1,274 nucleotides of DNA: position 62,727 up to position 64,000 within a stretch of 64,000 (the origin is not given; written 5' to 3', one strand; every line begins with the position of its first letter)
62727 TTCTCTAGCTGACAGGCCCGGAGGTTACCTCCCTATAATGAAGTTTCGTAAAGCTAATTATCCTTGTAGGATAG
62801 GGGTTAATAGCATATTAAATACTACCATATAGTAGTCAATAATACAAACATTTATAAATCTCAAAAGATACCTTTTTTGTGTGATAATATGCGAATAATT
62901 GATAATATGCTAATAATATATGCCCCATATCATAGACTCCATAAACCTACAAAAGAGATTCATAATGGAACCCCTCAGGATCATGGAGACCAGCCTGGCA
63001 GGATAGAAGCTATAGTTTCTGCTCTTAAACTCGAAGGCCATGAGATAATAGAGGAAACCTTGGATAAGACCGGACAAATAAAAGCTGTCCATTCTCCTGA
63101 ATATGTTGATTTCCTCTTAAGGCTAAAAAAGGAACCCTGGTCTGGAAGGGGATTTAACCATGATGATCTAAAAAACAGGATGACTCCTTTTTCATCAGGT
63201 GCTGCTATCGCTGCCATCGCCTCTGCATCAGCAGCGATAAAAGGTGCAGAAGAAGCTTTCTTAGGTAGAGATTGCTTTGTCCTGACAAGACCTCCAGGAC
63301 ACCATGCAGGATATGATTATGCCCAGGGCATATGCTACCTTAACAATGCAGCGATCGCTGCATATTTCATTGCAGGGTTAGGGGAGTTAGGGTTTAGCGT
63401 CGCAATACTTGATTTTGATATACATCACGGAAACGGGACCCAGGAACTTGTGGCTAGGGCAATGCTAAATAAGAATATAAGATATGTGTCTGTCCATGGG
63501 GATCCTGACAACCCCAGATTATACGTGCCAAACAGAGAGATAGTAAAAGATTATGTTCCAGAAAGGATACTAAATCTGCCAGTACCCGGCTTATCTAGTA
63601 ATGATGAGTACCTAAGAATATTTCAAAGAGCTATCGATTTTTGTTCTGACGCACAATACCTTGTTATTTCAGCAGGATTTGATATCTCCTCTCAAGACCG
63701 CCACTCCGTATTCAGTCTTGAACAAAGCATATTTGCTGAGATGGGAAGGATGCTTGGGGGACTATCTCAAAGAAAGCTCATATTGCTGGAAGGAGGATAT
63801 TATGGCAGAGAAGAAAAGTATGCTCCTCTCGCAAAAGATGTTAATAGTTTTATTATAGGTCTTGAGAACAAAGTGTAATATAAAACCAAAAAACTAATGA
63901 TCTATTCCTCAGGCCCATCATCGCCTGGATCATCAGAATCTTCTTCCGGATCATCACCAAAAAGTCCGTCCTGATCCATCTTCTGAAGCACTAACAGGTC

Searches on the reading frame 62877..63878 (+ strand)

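Call 6: search_protein_families(library=pfam, proteins=[window:62877-63878:+], max_evalue=0.01)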
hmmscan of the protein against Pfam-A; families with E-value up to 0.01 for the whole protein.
window:62877-63878:+ (333 aa): 1 family
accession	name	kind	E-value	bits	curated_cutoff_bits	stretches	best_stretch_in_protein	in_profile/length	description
PF00850.24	Hist_deacetyl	-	3.4e-47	161.6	27.9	1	38-309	3-283/298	Histone deacetylase domain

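Call 7: search_protein_families(library=ncbifam, proteins=[window:62877-63878:+], max_evalue=0.01)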
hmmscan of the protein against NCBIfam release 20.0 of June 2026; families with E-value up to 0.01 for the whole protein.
window:62877-63878:+ (333 aa): 0 families
